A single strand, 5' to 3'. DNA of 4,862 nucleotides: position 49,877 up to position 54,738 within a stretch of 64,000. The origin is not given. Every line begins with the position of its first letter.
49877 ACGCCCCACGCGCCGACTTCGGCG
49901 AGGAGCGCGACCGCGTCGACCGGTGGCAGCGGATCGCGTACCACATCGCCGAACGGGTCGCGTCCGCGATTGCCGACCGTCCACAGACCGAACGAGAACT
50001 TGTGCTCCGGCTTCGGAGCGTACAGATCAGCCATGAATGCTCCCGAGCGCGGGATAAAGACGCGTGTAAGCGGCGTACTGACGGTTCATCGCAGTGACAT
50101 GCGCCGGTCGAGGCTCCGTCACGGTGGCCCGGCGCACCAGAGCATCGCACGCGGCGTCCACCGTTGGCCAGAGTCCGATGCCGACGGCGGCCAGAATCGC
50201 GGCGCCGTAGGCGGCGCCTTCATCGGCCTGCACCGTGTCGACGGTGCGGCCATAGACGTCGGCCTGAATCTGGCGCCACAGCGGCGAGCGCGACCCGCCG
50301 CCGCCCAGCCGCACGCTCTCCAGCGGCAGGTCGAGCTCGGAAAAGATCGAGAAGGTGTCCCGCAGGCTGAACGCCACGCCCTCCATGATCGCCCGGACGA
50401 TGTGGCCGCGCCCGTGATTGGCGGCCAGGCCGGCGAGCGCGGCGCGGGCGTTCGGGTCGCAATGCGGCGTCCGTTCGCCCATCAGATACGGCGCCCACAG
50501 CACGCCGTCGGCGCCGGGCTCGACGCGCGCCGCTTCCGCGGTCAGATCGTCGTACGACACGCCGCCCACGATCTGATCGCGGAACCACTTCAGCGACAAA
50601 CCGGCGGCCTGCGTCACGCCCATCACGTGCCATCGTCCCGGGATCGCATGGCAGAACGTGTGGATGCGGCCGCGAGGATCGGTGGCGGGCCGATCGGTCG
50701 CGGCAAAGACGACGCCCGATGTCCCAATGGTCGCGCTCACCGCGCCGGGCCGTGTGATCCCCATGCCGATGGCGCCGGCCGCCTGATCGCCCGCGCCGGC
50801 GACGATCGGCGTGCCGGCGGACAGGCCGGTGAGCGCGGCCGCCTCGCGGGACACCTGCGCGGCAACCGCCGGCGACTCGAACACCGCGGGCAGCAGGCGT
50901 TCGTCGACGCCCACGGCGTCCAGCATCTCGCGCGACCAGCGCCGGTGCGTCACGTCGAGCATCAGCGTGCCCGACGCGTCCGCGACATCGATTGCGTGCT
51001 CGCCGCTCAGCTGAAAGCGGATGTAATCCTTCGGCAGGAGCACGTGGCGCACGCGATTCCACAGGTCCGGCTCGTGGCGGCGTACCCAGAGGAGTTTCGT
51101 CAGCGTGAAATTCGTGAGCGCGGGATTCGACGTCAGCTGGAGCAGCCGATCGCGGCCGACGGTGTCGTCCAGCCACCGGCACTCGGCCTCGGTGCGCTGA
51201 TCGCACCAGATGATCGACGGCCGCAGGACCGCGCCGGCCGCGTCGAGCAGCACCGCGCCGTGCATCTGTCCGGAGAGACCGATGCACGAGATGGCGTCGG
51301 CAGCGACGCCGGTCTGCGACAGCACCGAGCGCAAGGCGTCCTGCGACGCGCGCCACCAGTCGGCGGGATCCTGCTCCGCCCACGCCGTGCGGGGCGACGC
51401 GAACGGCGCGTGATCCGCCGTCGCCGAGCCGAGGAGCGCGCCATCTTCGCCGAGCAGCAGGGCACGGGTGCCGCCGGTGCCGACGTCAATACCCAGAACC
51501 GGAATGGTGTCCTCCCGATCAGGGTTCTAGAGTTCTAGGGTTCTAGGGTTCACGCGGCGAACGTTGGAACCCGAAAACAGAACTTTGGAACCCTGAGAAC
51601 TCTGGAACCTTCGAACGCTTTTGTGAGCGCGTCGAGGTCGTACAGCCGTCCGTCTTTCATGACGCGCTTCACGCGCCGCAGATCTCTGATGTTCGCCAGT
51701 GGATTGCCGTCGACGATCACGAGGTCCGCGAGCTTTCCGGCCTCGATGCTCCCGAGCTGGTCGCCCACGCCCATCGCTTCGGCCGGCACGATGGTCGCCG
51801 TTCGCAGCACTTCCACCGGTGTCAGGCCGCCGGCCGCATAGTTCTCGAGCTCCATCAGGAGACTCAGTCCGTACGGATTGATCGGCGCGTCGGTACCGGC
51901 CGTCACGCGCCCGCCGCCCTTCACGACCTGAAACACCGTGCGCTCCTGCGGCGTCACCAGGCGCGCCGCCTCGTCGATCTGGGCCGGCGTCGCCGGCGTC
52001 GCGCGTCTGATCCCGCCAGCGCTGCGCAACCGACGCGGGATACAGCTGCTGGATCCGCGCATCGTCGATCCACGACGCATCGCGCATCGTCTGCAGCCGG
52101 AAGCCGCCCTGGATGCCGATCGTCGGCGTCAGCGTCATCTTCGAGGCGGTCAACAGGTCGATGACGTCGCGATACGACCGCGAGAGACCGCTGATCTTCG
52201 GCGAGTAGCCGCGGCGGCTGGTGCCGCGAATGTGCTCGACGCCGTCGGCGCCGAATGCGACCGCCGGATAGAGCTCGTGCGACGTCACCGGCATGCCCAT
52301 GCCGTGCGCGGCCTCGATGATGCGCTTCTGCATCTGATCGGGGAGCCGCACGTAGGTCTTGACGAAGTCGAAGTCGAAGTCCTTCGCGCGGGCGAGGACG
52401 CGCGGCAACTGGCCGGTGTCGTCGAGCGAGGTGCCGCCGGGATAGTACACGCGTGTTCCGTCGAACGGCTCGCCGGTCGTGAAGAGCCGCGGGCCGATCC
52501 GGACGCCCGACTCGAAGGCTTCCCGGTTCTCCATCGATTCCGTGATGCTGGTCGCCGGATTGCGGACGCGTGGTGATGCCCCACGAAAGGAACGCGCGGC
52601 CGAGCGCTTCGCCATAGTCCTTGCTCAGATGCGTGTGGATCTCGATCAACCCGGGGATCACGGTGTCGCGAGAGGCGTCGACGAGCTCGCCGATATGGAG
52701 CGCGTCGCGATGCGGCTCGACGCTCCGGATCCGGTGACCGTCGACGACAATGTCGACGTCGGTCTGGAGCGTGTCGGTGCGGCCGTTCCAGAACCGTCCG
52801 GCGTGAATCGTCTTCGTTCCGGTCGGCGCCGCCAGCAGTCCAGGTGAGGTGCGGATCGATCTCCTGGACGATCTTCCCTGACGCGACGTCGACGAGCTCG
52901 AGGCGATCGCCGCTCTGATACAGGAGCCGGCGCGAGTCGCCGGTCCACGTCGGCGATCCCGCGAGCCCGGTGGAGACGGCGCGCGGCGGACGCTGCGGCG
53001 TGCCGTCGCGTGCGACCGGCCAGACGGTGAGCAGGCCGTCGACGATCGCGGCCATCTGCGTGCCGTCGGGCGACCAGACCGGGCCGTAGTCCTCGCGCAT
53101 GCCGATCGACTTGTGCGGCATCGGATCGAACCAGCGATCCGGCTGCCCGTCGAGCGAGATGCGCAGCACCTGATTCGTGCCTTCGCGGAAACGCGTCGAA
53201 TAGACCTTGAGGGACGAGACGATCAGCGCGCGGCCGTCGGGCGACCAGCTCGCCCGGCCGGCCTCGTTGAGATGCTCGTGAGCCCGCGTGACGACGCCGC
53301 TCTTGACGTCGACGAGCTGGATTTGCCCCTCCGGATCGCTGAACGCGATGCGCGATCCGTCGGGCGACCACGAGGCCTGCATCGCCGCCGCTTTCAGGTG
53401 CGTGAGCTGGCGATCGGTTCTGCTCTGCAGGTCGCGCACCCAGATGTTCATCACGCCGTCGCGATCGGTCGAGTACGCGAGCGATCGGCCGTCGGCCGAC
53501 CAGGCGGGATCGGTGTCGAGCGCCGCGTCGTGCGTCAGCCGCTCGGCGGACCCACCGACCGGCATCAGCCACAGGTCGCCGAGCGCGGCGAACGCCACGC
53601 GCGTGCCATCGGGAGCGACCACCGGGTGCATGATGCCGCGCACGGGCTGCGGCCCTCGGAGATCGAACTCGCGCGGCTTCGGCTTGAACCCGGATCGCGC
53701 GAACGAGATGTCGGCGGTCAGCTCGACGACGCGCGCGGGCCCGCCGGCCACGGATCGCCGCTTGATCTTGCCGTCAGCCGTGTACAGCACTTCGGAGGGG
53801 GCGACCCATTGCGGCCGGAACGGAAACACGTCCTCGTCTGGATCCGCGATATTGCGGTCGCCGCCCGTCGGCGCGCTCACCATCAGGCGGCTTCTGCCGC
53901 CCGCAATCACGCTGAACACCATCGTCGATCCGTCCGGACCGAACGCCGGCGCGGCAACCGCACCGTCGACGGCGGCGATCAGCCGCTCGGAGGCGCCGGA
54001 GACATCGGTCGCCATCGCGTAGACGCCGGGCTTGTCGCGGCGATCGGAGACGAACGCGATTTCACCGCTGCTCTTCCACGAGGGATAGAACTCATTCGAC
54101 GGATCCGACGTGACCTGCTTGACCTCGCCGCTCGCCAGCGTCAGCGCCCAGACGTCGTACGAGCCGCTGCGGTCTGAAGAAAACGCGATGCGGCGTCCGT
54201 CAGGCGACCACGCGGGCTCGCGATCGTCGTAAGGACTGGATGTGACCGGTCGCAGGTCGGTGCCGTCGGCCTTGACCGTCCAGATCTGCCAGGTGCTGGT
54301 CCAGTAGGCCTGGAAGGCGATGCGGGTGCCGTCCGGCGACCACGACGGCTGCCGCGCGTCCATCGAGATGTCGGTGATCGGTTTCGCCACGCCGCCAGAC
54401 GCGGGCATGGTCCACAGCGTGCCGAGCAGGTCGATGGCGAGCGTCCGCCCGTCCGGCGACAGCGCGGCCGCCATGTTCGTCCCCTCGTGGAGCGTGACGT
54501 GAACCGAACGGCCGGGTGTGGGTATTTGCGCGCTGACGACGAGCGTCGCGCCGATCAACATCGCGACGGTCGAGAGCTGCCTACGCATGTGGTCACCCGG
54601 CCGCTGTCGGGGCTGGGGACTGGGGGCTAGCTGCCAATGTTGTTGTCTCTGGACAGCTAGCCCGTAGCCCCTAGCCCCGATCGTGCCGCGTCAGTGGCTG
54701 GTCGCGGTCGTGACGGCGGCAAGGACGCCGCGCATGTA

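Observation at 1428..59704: Shared architecture in the spacers: hairpins built from tandem 7-9 nt words, with locus-specific words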

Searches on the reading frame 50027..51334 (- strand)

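Call 27: search_protein_families(library=pfam, proteins=[window:50027-51334:-], max_evalue=0.01)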
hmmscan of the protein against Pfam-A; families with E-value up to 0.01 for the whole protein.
window:50027-51334:- (435 aa): 3 families
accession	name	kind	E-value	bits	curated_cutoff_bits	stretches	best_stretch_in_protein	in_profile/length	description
PF00370.27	FGGY_N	-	1.5e-53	182.3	28.8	1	1-190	56-245/245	FGGY family of carbohydrate kinases, N-terminal domain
PF02782.22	FGGY_C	-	8.2e-39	133.9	27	1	200-385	2-197/198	FGGY family of carbohydrate kinases, C-terminal domain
PF00012.26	HSP70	-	0.0006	18.6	20.6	1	311-387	304-377/599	Hsp70 protein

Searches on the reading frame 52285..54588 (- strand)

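Call 27: search_protein_families(library=pfam, proteins=[window:52285-54588:-], max_evalue=0.01)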
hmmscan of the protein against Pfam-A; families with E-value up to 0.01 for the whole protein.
window:52285-54588:- (767 aa): 16 families
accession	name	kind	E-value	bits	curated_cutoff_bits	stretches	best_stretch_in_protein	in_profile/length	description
PF07676.18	PD40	-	6.6e-62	204.8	20.9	4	112-147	1-37/38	WD40-like Beta Propeller Repeat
PF25174.1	Beta-prop_THOC3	-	2.4e-20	73.1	305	2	362-459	53-148/272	THOC3 beta-propeller domain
PF00930.27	DPPIV_N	-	9.7e-14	51.3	22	0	114-166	37-85/354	Dipeptidyl peptidase IV (DPP IV) N-terminal region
PF25460.1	Beta-prop_Aladin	-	3e-09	36.9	171.1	1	361-460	116-214/340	Aladin seven-bladed propeller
PF24817.1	WD40_WDHD1_1st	-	2.7e-08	33.8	109.9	1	362-424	229-290/291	WDHD1 first WD40 domain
PF12894.13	ANAPC4_WD40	-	1.2e-06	29.1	22.9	0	400-435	39-74/91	Anaphase-promoting complex subunit 4 WD40 domain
PF23414.1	Beta-prop_EML_2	-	2.6e-05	24.2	90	1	372-459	14-100/266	Echinoderm microtubule-associated protein second beta-propeller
PF24807.1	WD40_CDC20-Fz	-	0.0003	20.6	200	1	362-458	58-153/292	CDC20/Fizzy WD40 domain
PF24797.1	Beta-prop_WDR35_TULP_N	-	0.00052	19.7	80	0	362-464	78-180/332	WDR35/TULP4 N-terminal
PF23775.1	Beta-prop_RIG_2nd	-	0.00094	19.1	80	0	395-435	33-73/278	RIG second beta-propeller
PF23389.1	Beta-prop_WDR19_1st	-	0.001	18.6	27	1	362-470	45-153/325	WDR19 first beta-propeller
PF25168.1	Beta-prop_WDR36-Utp21_2nd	-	0.0025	17.6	84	1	372-460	173-260/335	WDR36/Utp21 second beta-propeller domain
PF19917.4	bpX1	-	0.0036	17.5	27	0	43-90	5-51/82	MoxR-vWA-beta-propeller ternary system domain bpX1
PF02897.21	Peptidase_S9_N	-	0.0042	16.4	24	0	363-418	131-188/414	Prolyl oligopeptidase, N-terminal beta-propeller domain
PF00400.38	WD40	-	0.0046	17.9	27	0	362-383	18-38/39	WD domain, G-beta repeat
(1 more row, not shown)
